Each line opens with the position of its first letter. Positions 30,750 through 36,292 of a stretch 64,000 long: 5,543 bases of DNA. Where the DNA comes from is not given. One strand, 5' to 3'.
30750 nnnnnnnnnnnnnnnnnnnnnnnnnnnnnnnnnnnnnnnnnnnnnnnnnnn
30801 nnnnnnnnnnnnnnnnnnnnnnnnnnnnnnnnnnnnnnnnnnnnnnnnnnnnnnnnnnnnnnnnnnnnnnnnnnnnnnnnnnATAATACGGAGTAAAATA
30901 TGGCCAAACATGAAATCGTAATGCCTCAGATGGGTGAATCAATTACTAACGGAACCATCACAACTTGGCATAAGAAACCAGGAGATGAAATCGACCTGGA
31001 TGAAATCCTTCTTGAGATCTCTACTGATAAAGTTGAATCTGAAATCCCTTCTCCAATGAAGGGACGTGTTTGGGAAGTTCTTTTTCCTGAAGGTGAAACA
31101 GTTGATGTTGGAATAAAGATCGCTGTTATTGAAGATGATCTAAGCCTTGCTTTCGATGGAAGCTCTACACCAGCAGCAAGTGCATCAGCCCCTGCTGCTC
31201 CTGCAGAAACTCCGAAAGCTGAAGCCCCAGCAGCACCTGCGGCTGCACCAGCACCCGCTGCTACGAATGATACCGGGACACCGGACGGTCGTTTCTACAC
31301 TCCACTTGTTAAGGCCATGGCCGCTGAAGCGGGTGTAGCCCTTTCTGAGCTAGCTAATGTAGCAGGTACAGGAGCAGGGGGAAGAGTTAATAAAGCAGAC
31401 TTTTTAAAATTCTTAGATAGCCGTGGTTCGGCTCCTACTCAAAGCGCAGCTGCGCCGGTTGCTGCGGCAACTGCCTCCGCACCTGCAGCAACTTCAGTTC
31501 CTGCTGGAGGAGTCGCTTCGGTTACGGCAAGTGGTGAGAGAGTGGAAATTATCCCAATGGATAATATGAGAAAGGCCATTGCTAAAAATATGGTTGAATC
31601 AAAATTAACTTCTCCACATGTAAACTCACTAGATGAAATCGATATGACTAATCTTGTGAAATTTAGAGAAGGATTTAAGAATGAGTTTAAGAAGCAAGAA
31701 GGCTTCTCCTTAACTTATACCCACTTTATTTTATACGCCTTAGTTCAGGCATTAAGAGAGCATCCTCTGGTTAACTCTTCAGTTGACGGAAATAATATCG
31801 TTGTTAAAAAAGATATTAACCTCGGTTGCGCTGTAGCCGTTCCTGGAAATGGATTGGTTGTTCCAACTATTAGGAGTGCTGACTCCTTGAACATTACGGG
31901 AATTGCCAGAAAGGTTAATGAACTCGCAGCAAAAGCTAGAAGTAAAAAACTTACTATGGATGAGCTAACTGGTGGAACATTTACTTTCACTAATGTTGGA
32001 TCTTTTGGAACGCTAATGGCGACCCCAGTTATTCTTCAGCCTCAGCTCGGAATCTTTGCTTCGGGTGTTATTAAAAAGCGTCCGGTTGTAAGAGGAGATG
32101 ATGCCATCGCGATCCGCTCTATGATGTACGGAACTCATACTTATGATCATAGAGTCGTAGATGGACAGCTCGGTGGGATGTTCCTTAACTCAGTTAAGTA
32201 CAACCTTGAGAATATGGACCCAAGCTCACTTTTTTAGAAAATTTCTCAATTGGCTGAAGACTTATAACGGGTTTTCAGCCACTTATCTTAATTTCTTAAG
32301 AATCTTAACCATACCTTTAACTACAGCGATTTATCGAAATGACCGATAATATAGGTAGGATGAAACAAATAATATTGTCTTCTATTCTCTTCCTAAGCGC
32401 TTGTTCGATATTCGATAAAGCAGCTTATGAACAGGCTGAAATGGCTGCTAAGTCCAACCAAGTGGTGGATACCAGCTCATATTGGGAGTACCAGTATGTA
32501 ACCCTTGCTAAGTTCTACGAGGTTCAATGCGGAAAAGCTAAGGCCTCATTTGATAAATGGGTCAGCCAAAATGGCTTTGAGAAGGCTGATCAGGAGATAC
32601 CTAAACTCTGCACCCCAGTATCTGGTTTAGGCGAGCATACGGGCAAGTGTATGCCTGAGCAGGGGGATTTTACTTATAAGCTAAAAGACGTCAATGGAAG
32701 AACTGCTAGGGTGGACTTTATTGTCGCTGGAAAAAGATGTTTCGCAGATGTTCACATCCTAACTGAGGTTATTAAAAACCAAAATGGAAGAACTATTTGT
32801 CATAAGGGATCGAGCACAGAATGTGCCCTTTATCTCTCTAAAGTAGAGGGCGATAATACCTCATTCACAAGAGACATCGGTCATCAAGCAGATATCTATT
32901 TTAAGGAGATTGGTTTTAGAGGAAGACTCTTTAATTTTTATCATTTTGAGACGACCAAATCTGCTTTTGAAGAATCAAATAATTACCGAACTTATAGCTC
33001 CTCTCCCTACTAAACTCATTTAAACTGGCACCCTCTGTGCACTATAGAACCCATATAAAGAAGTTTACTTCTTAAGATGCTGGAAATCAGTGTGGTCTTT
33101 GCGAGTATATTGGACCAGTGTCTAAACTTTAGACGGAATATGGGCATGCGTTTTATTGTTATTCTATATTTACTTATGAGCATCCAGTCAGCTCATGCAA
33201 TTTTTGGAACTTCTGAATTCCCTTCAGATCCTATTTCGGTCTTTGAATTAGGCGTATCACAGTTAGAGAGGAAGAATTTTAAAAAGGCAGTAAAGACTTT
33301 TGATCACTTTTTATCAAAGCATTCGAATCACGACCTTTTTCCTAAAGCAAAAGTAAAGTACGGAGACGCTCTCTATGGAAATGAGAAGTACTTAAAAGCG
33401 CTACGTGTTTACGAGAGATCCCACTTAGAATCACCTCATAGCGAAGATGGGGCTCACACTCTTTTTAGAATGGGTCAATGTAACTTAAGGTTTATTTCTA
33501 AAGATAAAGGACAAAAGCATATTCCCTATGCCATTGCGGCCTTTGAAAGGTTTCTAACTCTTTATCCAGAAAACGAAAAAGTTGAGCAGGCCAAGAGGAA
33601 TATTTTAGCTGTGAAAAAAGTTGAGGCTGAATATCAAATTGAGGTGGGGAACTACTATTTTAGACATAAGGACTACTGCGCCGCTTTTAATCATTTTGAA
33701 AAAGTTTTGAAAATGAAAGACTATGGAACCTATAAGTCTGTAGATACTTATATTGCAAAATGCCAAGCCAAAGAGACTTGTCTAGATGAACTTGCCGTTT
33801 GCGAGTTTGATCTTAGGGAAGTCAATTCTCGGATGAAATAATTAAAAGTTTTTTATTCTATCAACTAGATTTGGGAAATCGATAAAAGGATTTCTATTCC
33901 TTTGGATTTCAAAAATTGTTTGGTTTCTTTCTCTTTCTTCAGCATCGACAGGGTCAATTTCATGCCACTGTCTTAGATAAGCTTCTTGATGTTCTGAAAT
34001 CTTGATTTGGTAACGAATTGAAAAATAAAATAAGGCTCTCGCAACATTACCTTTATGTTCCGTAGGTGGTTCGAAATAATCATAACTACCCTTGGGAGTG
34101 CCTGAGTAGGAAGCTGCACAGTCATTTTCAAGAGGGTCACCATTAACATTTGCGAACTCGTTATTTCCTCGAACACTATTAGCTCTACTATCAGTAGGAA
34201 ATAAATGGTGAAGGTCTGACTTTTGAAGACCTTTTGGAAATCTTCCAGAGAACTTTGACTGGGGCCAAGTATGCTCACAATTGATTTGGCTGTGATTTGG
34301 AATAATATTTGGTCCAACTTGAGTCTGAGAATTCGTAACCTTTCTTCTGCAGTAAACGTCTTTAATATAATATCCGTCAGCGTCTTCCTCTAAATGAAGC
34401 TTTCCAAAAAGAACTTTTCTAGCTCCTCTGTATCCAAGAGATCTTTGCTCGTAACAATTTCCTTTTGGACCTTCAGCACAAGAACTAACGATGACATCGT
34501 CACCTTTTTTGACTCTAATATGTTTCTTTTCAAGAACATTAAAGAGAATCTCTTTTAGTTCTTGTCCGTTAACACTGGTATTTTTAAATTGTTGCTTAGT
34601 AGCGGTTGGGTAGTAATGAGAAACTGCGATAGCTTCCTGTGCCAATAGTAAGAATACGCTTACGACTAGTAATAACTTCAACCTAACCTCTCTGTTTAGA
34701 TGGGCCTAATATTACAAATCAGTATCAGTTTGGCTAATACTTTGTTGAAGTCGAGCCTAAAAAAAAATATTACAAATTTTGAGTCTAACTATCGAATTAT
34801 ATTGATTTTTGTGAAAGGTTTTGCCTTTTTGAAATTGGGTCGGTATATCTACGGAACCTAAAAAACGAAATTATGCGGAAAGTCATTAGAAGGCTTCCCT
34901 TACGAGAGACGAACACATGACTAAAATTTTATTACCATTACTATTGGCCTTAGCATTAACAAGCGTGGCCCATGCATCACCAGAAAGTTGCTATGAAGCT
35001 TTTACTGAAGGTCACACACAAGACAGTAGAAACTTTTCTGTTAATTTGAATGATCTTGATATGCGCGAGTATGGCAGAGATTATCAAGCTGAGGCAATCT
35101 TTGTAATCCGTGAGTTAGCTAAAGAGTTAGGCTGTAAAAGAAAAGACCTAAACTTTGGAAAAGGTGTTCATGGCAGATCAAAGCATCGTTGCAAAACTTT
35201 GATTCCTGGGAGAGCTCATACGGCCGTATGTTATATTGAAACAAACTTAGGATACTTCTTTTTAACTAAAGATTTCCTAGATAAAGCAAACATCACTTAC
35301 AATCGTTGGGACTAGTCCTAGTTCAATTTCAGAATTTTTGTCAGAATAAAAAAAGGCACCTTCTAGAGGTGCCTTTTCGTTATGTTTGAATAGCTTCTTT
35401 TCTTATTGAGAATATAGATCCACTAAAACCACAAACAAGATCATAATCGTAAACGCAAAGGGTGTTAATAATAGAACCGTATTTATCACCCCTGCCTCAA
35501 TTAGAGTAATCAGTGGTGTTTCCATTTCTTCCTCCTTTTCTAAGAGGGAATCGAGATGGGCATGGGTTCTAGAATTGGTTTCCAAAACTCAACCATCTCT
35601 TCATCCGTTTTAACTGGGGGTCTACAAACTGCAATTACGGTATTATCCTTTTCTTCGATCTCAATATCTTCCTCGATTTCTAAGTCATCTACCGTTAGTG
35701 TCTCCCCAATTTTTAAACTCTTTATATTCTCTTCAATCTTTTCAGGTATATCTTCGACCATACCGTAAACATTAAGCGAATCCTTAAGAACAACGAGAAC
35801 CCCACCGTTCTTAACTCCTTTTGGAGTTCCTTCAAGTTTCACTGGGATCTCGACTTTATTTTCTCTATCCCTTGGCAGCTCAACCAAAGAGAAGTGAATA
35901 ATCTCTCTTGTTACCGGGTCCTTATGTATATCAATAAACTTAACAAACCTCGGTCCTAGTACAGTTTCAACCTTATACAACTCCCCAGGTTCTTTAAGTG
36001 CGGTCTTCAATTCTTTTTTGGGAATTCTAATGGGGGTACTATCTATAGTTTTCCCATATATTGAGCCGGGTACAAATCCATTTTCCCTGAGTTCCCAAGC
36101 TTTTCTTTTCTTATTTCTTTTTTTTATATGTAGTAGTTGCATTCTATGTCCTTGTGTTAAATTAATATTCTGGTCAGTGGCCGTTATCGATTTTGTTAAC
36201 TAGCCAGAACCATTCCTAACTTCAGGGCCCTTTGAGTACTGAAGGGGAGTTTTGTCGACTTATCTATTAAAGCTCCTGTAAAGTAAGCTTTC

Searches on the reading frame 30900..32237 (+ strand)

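Call 40: search_protein_families(library=pfam, proteins=[window:30900-32237:+], max_evalue=0.001)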
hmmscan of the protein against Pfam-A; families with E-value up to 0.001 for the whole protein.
window:30900-32237:+ (445 aa): 3 families
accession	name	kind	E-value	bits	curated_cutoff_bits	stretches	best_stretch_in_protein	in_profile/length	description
PF00198.28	2-oxoacid_dh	-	2.5e-78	263.2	23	1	215-439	4-227/232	2-oxoacid dehydrogenases acyltransferase (catalytic domain)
PF00364.28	Biotin_lipoyl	-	3.6e-20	72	22.1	1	4-77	1-73/73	Biotin-requiring enzyme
PF02817.22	E3_binding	-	4.7e-09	36.7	23.7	1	132-167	2-34/36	e3 binding domain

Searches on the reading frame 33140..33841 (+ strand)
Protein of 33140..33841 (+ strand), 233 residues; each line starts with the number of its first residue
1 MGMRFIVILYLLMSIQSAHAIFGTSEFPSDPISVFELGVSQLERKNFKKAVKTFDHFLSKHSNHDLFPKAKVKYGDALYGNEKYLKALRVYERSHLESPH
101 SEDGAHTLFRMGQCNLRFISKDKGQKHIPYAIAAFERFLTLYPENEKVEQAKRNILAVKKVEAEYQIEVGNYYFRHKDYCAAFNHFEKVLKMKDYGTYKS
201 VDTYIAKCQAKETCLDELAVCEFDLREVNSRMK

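Call 57: search_protein_families(library=pfam, proteins=[window:33140-33841:+], max_evalue=0.01)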
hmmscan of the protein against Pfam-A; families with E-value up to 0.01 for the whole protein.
window:33140-33841:+ (233 aa): 9 families
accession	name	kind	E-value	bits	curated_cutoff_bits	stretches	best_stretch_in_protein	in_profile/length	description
PF13525.12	YfiO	-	2.6e-17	63.7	25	1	33-205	7-181/203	Outer membrane lipoprotein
PF07719.23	TPR_2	-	8.8e-11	41.5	27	0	70-100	3-33/34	Tetratricopeptide repeat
PF13174.12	TPR_6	-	1.5e-07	32.1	26.3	0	35-63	4-32/33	Tetratricopeptide repeat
PF13424.12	TPR_12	-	2.1e-05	25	30.1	0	71-117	6-57/77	Tetratricopeptide repeat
PF13371.12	TPR_9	-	2.1e-05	24.9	35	0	127-153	44-70/73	Tetratricopeptide repeat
PF13428.12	TPR_14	-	6.1e-05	23.8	23.5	0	69-104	2-37/44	Tetratricopeptide repeat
PF13432.12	TPR_16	-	0.00025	21.8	32.7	0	36-93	2-56/65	Tetratricopeptide repeat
PF00515.34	TPR_1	-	0.00059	20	27.8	0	36-54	6-24/34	Tetratricopeptide repeat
PF12895.13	ANAPC3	-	0.0049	17.6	27.2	0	28-93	20-81/82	Anaphase-promoting complex, cyclosome, subunit 3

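Call 58: find_homologous_proteins(query=window:33140-33841:+, max_evalue=1e-10)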
Query window:33140-33841:+ (233 aa): 9 proteins with E <= 1e-10 among 111 candidates.
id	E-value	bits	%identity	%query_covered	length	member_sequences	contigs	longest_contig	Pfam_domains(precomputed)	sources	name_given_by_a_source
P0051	1.6e-130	451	84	99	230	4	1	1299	PF13525.13,PF13424.13,PF07719.24,PF13174.13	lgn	-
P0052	1.8e-104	366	67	100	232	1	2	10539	PF13525.13,PF13424.13,PF13428.13,PF07719.24,PF13174.13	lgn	-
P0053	5.5e-94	332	62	100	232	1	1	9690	PF13525.13,PF13424.13,PF07719.24,PF13174.13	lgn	-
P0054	1.0e-93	331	62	100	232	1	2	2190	PF13525.13,PF00515.35,PF13424.13,PF13428.13,PF07719.24,PF13174.13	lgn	-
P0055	1.4e-86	308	58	100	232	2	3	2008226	PF13525.13,PF07719.24,PF13512.13,PF13174.13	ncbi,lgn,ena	-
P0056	5.5e-86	306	58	100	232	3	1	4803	PF13525.13,PF07719.24,PF13512.13,PF13174.13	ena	-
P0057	1.7e-82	294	58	100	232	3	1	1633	PF13525.13,PF13174.13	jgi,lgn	jgi:outer membrane protein assembly factor BamD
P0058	2.2e-80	288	55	100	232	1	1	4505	PF13525.13,PF07719.24,PF13174.13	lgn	-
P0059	3.3e-79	284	56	98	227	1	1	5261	PF13525.13,PF07719.24,PF13174.13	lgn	-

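Call 59: find_encoding_contigs(protein=P0055, flank=2500, max_places=1)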
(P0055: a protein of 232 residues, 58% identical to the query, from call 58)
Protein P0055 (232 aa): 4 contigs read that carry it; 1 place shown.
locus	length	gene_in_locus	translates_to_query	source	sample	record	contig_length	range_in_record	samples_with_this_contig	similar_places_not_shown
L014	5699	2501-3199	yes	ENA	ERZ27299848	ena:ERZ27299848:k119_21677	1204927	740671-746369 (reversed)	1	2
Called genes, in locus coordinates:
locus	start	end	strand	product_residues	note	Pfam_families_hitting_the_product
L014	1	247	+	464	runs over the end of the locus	PF00890:FAD_binding_2 (weak), PF01134:GIDA (weak), PF03486:HI0933_like (faint), PF07992:Pyr_redox_2, PF12831:FAD_oxidored (weak), PF13738:Pyr_redox_3 (weak), PF00070:Pyr_redox, PF02852:Pyr_redox_dim, +1 more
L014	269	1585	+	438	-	PF00364:Biotin_lipoyl, PF25917:BSH_RND (faint), PF02817:E3_binding, PF00198:2-oxoacid_dh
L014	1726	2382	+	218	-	-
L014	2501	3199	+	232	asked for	PF13512:TPR_18 (weak), PF13525:YfiO, PF07719:TPR_2 (faint), PF13174:TPR_6 (faint)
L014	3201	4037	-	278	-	PF04231:Endonuclease_1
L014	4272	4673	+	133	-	-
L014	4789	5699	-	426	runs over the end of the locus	PF05496:RuvB_N, PF13191:AAA_16 (faint), PF00004:AAA, PF07728:AAA_5 (weak), PF13173:AAA_14 (weak), PF13401:AAA_22 (faint), PF16193:AAA_assoc_2, PF12002:MgsA_C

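Call 60: find_encoding_contigs(protein=P0052, flank=2500, max_places=1)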
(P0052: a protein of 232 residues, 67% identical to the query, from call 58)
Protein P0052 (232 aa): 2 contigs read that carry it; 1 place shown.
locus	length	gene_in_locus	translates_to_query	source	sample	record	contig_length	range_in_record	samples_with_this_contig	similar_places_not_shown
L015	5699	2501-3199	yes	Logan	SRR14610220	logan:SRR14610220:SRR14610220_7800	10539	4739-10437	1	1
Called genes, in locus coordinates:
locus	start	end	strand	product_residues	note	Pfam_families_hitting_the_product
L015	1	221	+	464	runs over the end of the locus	PF00890:FAD_binding_2 (faint), PF01134:GIDA, PF07992:Pyr_redox_2, PF12831:FAD_oxidored (weak), PF13450:NAD_binding_8 (faint), PF00070:Pyr_redox, PF02852:Pyr_redox_dim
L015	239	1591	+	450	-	PF00364:Biotin_lipoyl, PF02817:E3_binding, PF00198:2-oxoacid_dh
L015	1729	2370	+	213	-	-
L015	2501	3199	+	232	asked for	PF13424:TPR_12 (faint), PF13525:YfiO, PF07719:TPR_2 (faint), PF13174:TPR_6 (faint), PF13428:TPR_14 (faint)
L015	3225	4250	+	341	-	-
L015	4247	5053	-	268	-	PF04231:Endonuclease_1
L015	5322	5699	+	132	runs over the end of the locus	-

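Call 61: find_encoding_contigs(protein=P0053, flank=2500, max_places=1)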
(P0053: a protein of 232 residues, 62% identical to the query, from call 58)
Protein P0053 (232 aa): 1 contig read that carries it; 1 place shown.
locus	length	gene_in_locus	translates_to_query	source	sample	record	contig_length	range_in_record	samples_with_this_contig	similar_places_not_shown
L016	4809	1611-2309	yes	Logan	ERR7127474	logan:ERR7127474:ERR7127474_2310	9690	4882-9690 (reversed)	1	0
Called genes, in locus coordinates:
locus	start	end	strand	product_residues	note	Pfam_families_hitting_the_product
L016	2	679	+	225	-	?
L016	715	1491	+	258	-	-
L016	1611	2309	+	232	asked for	PF13424:TPR_12 (faint), PF13525:YfiO, PF07719:TPR_2 (faint), PF13174:TPR_6 (faint)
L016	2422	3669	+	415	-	PF13433:Peripla_BP_5, PF13458:Peripla_BP_6, PF01094:ANF_receptor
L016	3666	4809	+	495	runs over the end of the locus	PF17203:sCache_3_2 (weak), PF00512:HisKA, PF02518:HATPase_c, PF14501:HATPase_c_5 (weak)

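Call 86: search_protein_families(library=ncbifam, proteins=[window:33140-33841:+], max_evalue=0.001)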
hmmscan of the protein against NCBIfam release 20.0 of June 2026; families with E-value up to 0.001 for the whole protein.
window:33140-33841:+ (233 aa): 7 families
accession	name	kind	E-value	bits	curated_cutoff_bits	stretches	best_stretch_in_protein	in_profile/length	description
TIGR03302.1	OM_YfiO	subfamily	4.6e-26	91.8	81.4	1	31-206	33-207/239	outer membrane protein assembly factor BamD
TIGR02795.1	tol_pal_ybgF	equivalog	1.3e-15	58.1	90.1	1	36-154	7-118/119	tol-pal system protein YbgF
NF040959.1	MamA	equivalog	3.3e-07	30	200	1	28-150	68-177/204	magnetosome protein MamA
NF008119.0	PRK10866.1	equivalog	1.8e-06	27.9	363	1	122-197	134-207/243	outer membrane protein assembly factor BamD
NF047507.1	TPR_BatC_Lepto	exception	5.3e-05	22.8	175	0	27-102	54-130/214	TPR repeat-containing protein BatC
TIGR02917.1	PEP_TPR_lipo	equivalog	8.4e-05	20.6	312.2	0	34-96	739-798/899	XrtA/PEP-CTERM system TPR-repeat protein PrsT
NF008068.0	PRK10803.1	equivalog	0.00014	21.9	383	1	42-156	154-261/263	cell division protein CpoB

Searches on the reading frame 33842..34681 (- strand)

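Call 57: search_protein_families(library=pfam, proteins=[window:33842-34681:-], max_evalue=0.01)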
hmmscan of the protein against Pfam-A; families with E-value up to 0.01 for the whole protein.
window:33842-34681:- (279 aa): 1 family
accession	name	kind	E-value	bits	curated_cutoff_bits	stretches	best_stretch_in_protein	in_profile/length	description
PF04231.19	Endonuclease_1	-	7.1e-33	114.7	25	1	114-270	57-234/235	Endonuclease I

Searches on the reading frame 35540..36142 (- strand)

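Call 57: search_protein_families(library=pfam, proteins=[window:35540-36142:-], max_evalue=0.01)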
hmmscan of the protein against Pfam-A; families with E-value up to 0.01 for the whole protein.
window:35540-36142:- (200 aa): 2 families
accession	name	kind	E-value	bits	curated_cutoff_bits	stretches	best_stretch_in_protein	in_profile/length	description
PF14693.11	Ribosomal_TL5_C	-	2.8e-20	72.9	27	1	96-176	3-83/84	Ribosomal protein TL5, C-terminal domain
PF01386.24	Ribosomal_L25p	-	5.9e-14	52.7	23.6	1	4-85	1-81/82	Ribosomal L25p family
